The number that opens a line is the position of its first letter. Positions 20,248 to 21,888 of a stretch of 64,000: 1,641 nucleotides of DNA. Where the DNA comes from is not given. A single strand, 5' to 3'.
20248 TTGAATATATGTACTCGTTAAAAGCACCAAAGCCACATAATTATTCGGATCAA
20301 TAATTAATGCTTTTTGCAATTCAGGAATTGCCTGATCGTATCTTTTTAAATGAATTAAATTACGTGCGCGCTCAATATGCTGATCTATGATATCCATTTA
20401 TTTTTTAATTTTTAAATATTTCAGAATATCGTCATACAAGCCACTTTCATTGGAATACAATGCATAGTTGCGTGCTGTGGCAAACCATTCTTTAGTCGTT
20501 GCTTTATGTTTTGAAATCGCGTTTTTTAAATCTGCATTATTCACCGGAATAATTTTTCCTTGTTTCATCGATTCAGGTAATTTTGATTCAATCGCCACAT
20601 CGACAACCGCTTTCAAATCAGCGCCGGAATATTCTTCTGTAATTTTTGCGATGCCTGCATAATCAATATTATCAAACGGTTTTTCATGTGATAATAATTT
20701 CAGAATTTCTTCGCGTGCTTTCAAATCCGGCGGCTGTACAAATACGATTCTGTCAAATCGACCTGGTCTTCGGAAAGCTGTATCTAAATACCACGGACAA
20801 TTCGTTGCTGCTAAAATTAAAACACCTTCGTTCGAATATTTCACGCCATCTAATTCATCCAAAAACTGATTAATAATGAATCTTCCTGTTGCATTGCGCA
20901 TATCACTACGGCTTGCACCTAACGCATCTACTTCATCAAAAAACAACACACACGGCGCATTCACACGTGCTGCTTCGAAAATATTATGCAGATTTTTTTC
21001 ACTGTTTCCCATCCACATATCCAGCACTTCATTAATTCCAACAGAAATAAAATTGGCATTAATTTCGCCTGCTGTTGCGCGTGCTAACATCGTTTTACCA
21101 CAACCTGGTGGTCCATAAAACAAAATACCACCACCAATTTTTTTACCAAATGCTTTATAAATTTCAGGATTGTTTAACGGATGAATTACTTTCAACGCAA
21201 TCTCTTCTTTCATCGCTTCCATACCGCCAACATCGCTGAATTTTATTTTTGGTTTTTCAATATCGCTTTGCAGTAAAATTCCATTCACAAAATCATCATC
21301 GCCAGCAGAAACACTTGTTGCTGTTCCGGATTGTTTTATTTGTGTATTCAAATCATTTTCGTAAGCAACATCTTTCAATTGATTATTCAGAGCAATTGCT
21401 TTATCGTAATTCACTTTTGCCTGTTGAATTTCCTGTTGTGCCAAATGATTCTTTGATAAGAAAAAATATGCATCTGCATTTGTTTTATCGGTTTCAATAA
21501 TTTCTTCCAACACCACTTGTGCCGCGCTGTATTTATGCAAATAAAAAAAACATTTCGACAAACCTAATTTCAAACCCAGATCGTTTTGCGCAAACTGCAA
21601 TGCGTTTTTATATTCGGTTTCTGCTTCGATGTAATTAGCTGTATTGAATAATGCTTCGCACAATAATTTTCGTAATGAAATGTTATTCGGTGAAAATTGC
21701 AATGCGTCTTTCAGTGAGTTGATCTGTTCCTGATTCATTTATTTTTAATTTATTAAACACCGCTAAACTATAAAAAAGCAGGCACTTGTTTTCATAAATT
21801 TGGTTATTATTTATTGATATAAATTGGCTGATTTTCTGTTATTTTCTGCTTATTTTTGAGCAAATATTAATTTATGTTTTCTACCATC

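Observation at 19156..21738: Translationally coupled TPR-AAA+ ATPase and TPR-membrane protein pair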

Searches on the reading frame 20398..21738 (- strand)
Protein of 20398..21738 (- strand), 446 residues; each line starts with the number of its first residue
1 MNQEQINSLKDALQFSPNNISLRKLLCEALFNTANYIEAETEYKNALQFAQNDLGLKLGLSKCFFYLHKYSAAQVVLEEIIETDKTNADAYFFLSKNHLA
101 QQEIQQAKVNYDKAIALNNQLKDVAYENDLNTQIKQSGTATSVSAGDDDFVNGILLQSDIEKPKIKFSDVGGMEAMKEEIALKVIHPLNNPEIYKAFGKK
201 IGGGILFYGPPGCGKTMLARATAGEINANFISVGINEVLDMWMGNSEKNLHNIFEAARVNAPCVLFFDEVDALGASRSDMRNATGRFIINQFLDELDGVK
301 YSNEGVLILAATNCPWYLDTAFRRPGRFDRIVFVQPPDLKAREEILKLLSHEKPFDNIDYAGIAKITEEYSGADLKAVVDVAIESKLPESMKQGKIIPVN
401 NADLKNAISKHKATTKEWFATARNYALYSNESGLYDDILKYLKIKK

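Call 3: search_protein_families(library=pfam, proteins=[window:20398-21738:-], max_evalue=0.01)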
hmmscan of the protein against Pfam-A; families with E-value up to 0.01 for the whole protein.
window:20398-21738:- (446 aa): 18 families
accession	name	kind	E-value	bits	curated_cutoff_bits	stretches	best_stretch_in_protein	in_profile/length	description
PF00004.35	AAA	-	8.1e-40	136.7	21.2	1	205-335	1-130/131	ATPase family associated with various cellular activities (AAA)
PF14559.12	TPR_19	-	4.9e-09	36.8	25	3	35-90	6-61/68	Tetratricopeptide repeat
PF17862.7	AAA_lid_3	-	1e-05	25.4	27.2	1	357-382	1-26/45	AAA+ lid domain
PF07719.23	TPR_2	-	1.7e-05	25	27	0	88-119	1-32/34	Tetratricopeptide repeat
PF23914.1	TPR_CcmH_CycH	-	2e-05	24.9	42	1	8-116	38-149/158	Cytochrome c-type biogenesis protein H TPR domain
PF05496.18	RuvB_N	-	0.00054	20.2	27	1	205-273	36-96/159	Holliday junction DNA helicase RuvB P-loop domain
PF07728.20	AAA_5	-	0.00097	19.6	22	1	205-271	2-76/139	AAA domain (dynein-related subfamily)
PF13173.12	AAA_14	-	0.0011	19.5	27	1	206-273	6-74/129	AAA domain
PF20720.3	nSTAND3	-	0.0024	18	27.2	1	205-309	20-108/155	Novel STAND NTPase 3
PF01078.27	Mg_chelatase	-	0.0034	17.2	20.3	1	205-222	25-42/207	Magnesium chelatase, subunit ChlI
PF13191.12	AAA_16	-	0.0036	18.2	32.6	0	202-229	24-51/167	AAA ATPase domain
PF13401.12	AAA_22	-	0.0039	18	27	0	205-227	8-33/130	AAA domain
PF00910.28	RNA_helicase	-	0.005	17.7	21.5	0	205-258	1-60/105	RNA helicase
PF13428.12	TPR_14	-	0.0052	17.8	23.5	0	58-95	5-42/44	Tetratricopeptide repeat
PF07724.20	AAA_2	-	0.0054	17.2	27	0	204-271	5-85/166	AAA domain (Cdc48 subfamily)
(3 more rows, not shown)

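Call 4: search_protein_families(library=ncbifam, proteins=[window:20398-21738:-], max_evalue=0.01)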
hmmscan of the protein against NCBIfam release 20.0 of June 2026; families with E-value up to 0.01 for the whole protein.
window:20398-21738:- (446 aa): 29 families (the best 25 are shown)
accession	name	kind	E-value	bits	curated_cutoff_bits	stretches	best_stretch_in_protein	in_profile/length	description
TIGR01243.1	CDC48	subfamily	8.7e-66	222.7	802.65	1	159-396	444-682/733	CDC48 family AAA ATPase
TIGR01241.2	FtsH_fam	equivalog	3.6e-62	211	600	1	160-410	154-401/598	ATP-dependent zinc metalloprotease FtsH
NF003069.1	PRK03992.1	subfamily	3.6e-62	210.7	500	1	160-414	123-375/379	proteasome-activating nucleotidase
TIGR01242.2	TIGR01242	subfamily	1.1e-60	205.6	500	1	160-414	106-358/362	proteasome-activating nucleotidase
NF041006.2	cell_div_CdvC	equivalog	2.7e-54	184.5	650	1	136-414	73-352/370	cell division protein CdvC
NF047748.1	PrtsmActNtasePan1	equivalog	8.4e-49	166.6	750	1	161-382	141-365/405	proteasome-activating nucleotidase Pan1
NF047747.1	PrtsmActNtasePan2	equivalog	3e-48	165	700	1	161-410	144-391/397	proteasome-activating nucleotidase Pan2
NF008004.0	PRK10733.1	equivalog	6.5e-48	163.1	1008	1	162-382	146-368/644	ATP-dependent zinc metalloprotease FtsH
TIGR03689.1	pup_AAA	equivalog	6e-36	124.2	504.75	1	161-363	175-391/512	proteasome ATPase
NF042959.1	IteA_antiphage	equivalog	1.2e-34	120.1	510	1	78-387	12-305/367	anti-phage ATPase IteA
TIGR02917.1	PEP_TPR_lipo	equivalog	9.3e-09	33.7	312.2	1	9-121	45-226/899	XrtA/PEP-CTERM system TPR-repeat protein PrsT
TIGR03922.1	T7SS_EccA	equivalog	7.1e-08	31.5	466.65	1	205-297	315-411/557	type VII secretion AAA-ATPase EccA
NF009881.0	PRK13341.1-2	equivalog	2.4e-06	25.7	651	1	205-276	55-124/736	AAA family ATPase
NF040959.1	MamA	equivalog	2.9e-06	26.9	200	1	6-120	57-171/204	magnetosome protein MamA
TIGR00635.1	ruvB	equivalog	1.9e-05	23.9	299.05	1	204-276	32-96/305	Holliday junction branch migration DNA helicase RuvB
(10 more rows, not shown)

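Call 5: search_protein_families(library=padloc, proteins=[window:20398-21738:-], max_evalue=0.01)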
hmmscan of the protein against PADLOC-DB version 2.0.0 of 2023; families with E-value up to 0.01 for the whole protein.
window:20398-21738:- (446 aa): 8 families
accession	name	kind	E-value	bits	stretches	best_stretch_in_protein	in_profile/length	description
PDLC02196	IetA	-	7.2e-38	129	1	79-397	9-312/374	-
PDLC02195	IetA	-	4.1e-31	106.6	1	183-416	118-346/395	-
PDLC04232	IetA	-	3.9e-27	93.5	1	125-379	40-289/330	-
PDLC04231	IetA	-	2.3e-16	58.4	1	183-324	98-236/262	-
PDLC00915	TRIP13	-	2.5e-15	54.7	1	201-414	62-294/302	TRIP13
PDLC00914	TRIP13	-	1.2e-09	36.1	1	254-370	136-251/302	TRIP13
PDLC02911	VakA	-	6.9e-05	21.5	0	205-238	5-38/163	-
PDLC04140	mad8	-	0.0044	14.6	1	203-230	28-57/314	mads_8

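Call 6: find_homologous_proteins(query=window:20398-21738:-)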
Query window:20398-21738:- (446 aa): 8000 proteins with E <= 0.001 among 8000 candidates; the best 120 are listed.
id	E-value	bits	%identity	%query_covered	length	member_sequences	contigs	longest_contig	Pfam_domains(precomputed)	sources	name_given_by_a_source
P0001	1.0e-275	933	93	100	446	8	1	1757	PF14559.13,PF00004.36,PF17862.8,PF07719.24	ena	-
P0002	4.3e-262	888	88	100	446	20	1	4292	PF14559.13,PF23914.2,PF00004.36,PF13428.13,PF17862.8,PF07719.24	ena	-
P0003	2.5e-261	885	88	100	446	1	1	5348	PF14559.13,PF23914.2,PF00004.36,PF13428.13,PF17862.8,PF13181.13,PF07719.24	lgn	-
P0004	1.8e-259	879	87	100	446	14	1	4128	PF14559.13,PF23914.2,PF00004.36,PF17862.8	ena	-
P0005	9.7e-250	847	84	100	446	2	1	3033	PF14559.13,PF23914.2,PF00004.36,PF17862.8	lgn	-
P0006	1.2e-203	695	70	100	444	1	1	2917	PF14559.13,PF23914.2,PF13414.13,PF12895.14,PF13432.13,PF00004.36,PF13428.13,PF17862.8,PF13181.13,PF07719.24,PF13191.13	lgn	-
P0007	2.9e-203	694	70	100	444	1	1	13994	PF23914.2,PF13414.13,PF00004.36,PF13428.13,PF17862.8,PF13191.13,PF14559.13,PF12895.14,PF13424.13,PF13432.13,PF13181.13,PF07719.24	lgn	-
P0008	2.9e-203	694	70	100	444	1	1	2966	PF14559.13,PF23914.2,PF13414.13,PF13432.13,PF00004.36,PF13428.13,PF17862.8,PF13181.13,PF07719.24,PF13191.13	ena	-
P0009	3.6e-202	690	68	100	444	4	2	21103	PF14559.13,PF23914.2,PF13432.13,PF00004.36,PF07719.24,PF13191.13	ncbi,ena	-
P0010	5.7e-198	677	67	100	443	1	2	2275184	PF13431.13,PF23914.2,PF13414.13,PF00004.36,PF13428.13,PF17862.8,PF25064.2,PF14559.13,PF24575.2,PF00515.35,PF12895.14,PF13432.13,PF13181.13,PF07719.24,PF13174.13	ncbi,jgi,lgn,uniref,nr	ncbi:ATP-dependent zinc metalloprotease FtsH [Emticicia aquatica]|jgi:SpoVK/Ycf46/Vps4 family AAA+-t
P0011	1.9e-197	675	66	100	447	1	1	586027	PF13431.13,PF23914.2,PF13414.13,PF00004.36,PF13428.13,PF17862.8,PF13191.13,PF14559.13,PF00515.35,PF12895.14,PF13424.13,PF13432.13,PF13181.13,PF07719.24,PF13174.13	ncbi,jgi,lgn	jgi:SpoVK/Ycf46/Vps4 family AAA+-type ATPase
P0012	1.2e-196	672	67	100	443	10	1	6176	PF13431.13,PF23914.2,PF13414.13,PF00004.36,PF13428.13,PF17862.8,PF13191.13,PF14559.13,PF00515.35,PF12895.14,PF13181.13,PF07719.24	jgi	jgi:transitional endoplasmic reticulum ATPase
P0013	1.9e-195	668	67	100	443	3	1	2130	PF14559.13,PF25068.3,PF00004.36,PF17862.8,PF07719.24,PF13191.13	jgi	jgi:transitional endoplasmic reticulum ATPase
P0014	1.5e-194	665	71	95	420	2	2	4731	PF14559.13,PF23914.2,PF13432.13,PF00004.36,PF13428.13,PF17862.8,PF13181.13,PF07719.24,PF13191.13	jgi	jgi:SpoVK/Ycf46/Vps4 family AAA+-type ATPase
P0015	2.0e-192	658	67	99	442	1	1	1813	PF14559.13,PF13414.13,PF00515.35,PF12895.14,PF13432.13,PF00004.36,PF13428.13,PF17862.8,PF13181.13,PF07719.24,PF13191.13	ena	-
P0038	2.4e-181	622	62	100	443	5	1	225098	PF14559.13,PF25068.3,PF12895.14,PF13432.13,PF00004.36,PF13428.13,PF17862.8,PF13181.13,PF07719.24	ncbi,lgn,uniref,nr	ncbi:AAA family ATPase [Siphonobacter sp. SORGH_AS_1065]|uniref:AAA family ATPase n=1 Tax=Siphonobac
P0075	1.8e-167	576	59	99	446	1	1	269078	PF14559.13,PF00004.36,PF17862.8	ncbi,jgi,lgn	jgi:ATP-dependent 26S proteasome regulatory subunit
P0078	2.4e-167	576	59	99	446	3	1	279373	PF14559.13,PF24575.2,PF13432.13,PF00004.36,PF17862.8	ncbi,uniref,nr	ncbi:AAA family ATPase [Xanthocytophaga agilis]|uniref:AAA family ATPase n=1 Tax=Xanthocytophaga agi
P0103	3.6e-159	549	57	99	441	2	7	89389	PF13173.13,PF13431.13,PF23914.2,PF00004.36,PF13428.13,PF17862.8,PF13191.13,PF14559.13,PF00515.35,PF13432.13,PF13181.13,PF14561.13,PF07719.24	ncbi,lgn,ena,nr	nr:AAA family ATPase [uncultured Arsenicibacter sp.]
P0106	5.0e-159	548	57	100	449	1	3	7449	PF14559.13,PF00004.36,PF17862.8,PF07719.24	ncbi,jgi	ncbi:MAG: transitional endoplasmic reticulum ATPase [Maribacter sp.]|jgi:transitional endoplasmic re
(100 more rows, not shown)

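Call 7: search_solved_structures(query=window:20398-21738:-, show_alignments=2)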
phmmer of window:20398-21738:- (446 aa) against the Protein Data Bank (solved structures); distinct sequences matched with E-value up to 0.001: 288 (the best 60 are shown).
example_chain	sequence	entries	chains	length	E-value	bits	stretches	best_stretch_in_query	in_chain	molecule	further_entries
9m4n_A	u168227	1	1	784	1.4e-101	344.1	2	155-391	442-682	Cell division control protein 48 homolog A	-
9m3v_A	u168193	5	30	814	1.6e-101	343.9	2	155-391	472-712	Cell division control protein 48 homolog A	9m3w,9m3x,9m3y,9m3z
7rlh_A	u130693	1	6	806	1.1e-100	341.1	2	155-391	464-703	Transitional endoplasmic reticulum ATPase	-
7rlg_A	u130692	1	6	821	1.2e-100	341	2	155-391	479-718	Transitional endoplasmic reticulum ATPase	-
5c18_A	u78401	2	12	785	1.2e-100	341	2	155-392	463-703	Transitional endoplasmic reticulum ATPase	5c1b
7wub_C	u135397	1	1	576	1.3e-100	340.9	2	155-391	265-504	Transitional endoplasmic reticulum ATPase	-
7wub_D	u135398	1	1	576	1.4e-100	340.8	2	155-391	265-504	Transitional endoplasmic reticulum ATPase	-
1r7r_A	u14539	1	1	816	1.7e-100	340.5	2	155-391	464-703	Transitional endoplasmic reticulum ATPase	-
7rlj_A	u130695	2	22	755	1.7e-100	340.5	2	155-391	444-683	Transitional endoplasmic reticulum ATPase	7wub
8yka_A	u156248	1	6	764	1.8e-100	340.4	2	155-391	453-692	Transitional endoplasmic reticulum ATPase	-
7rl9_A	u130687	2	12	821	1.9e-100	340.4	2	155-391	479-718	Transitional endoplasmic reticulum ATPase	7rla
7y4w_A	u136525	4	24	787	2e-100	340.2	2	155-391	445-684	Transitional endoplasmic reticulum ATPase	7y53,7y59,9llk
5c19_A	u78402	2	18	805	2.2e-100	340.1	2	155-391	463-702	Transitional endoplasmic reticulum ATPase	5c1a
7bp9_A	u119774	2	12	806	2.2e-100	340.1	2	155-391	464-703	Transitional endoplasmic reticulum ATPase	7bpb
7l5w_A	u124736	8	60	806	2.2e-100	340.1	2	155-391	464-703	Transitional endoplasmic reticulum ATPase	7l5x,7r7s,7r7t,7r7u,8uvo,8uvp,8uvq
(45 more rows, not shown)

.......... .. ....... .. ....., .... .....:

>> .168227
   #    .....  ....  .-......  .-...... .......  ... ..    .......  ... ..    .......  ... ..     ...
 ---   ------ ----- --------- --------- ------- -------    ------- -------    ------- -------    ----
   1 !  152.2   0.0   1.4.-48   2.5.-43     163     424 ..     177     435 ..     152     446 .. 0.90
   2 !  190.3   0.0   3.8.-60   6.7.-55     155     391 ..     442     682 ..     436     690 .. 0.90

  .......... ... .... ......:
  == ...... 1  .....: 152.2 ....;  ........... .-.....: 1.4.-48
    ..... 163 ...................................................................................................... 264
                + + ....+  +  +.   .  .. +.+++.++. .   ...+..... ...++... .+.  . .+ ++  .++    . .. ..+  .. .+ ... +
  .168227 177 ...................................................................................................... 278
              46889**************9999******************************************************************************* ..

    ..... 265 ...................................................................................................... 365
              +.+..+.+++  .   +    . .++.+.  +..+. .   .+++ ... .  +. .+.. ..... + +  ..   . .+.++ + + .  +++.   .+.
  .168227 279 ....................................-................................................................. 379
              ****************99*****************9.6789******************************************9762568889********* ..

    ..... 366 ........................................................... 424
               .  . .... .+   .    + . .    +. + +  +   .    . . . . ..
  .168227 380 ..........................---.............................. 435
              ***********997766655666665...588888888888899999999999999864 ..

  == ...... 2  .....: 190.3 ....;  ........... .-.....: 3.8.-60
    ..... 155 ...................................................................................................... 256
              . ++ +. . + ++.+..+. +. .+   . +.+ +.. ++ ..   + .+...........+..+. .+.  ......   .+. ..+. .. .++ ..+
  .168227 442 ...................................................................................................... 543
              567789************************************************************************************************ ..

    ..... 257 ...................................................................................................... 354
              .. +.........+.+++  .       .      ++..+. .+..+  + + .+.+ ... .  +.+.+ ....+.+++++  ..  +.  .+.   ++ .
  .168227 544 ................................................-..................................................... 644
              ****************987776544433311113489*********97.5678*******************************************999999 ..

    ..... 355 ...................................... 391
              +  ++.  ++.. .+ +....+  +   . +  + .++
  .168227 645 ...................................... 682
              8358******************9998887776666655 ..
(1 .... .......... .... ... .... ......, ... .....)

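Call 9: find_related_loci(query=A1, collection=genome_contigs, flank=8000)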
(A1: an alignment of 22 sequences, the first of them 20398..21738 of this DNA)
Query A1 (446 aa) in genome_contigs; peptide patterns used: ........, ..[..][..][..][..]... (x = any residue, [..] = any of these).
600 stretches matched a pattern (row limit reached: there are more); 594 encode a relative of the query (tblastn E <= 1e-3); the best 80 are kept; 80 distinct loci.
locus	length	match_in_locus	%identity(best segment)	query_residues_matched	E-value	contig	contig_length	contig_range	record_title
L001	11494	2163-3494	68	1-446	0e+0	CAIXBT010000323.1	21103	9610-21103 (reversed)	MAG: uncultured Bacteroidetes bacterium isolate Umea_bin-04588 genome assembly, contig: bin-04588:323/430, whole genome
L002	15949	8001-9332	62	1-446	0e+0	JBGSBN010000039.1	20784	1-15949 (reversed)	MAG: Candidatus Methylacidiphilales bacterium isolate NCIPD_CMAR_MAG_16 k141_1233762_length_20784_cov_10.1182, whole gen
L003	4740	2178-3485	61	1-438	0e+0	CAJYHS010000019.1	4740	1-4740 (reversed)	MAG: uncultured Siphonobacter sp. isolate S2C31181_SP210 genome assembly, contig: S2Ck127_198088, whole genome shotgun s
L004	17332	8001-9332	62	1-446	0e+0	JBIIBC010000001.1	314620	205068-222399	MAG: Bacteroidia bacterium isolate ME2000-06-20pf_3300042868_group1_bin130 Rohwer_bin1047_scaffold_5_c1, whole genome sh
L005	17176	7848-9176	67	1-445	0e+0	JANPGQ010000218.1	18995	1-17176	MAG: Cytophagales bacterium isolate VAR_69_metabat_321 VAR_69_k141_2966712, whole genome shotgun sequence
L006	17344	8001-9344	56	2-446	6e-170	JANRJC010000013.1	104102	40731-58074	MAG: Bacteroidia bacterium isolate bins.86 k141_47286, whole genome shotgun sequence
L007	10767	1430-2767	57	2-446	1e-168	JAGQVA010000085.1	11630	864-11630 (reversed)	MAG: Bacteroidetes bacterium isolate HKST-UBA03 NODE_86_length_11630_cov_3.978014, whole genome shotgun sequence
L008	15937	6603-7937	55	4-446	6e-165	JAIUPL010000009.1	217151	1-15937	MAG: Bacteroidetes bacterium isolate SAP1 spades-bin.105~NODE_257_length_217151_cov_1.90349, whole genome shotgun sequen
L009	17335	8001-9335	55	4-446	2e-164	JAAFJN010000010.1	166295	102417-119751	MAG: Chitinophagales bacterium isolate bin49.metabat.b7b8b9.064 WN_Chitinophagales_10_scaffold_10, whole genome shotgun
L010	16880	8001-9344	55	1-444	2e-163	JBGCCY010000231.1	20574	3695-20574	MAG: Saprospiraceae bacterium isolate SGMAG-95 contig231, whole genome shotgun sequence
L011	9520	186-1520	55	4-445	9e-162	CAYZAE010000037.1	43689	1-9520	MAG TPA_asm: uncultured Verrucomicrobiota bacterium isolate SRP272421_co2_389 genome assembly, contig: NODE_1555_length_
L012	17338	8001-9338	56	4-446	9e-162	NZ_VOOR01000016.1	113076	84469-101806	Phaeodactylibacter luteus strain KCTC 42180 16, whole genome shotgun sequence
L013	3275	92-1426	54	4-446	8e-170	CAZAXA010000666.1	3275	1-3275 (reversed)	MAG TPA_asm: uncultured Phaeodactylibacter sp. isolate SRP329715_co2_390 genome assembly, contig: NODE_52810_length_3275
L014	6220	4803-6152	53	1-445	1e-162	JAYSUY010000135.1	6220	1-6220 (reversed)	MAG: Saprospiraceae bacterium isolate GFS_12690 GFS_12690_134, whole genome shotgun sequence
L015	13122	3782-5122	55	1-446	2e-161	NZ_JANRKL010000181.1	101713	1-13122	MAG: Haliscomenobacter sp. isolate bins.171 k141_3588859, whole genome shotgun sequence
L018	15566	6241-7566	55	2-444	4e-161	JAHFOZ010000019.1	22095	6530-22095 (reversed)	MAG: Planctomycetota bacterium isolate nzgw515 NODE_741_length_22096_cov_3.010011, whole genome shotgun sequence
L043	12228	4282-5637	53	4-446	2e-155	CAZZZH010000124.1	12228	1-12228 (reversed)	MAG: Ilyomonas sp. isolate Brown_AD.bin.3 genome assembly, contig: NODE_752_length_12228_cov_5.147540, whole genome shot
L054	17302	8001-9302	53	4-446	3e-154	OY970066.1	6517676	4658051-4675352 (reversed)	MAG: uncultured Chitinophagaceae bacterium isolate MFD02581.bin.c.1 genome assembly, chromosome: 1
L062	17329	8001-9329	55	4-444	3e-153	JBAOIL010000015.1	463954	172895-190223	MAG: Verrucomicrobiota bacterium isolate AS_Ams2_Bin42 np2-np3_contig_26073, whole genome shotgun sequence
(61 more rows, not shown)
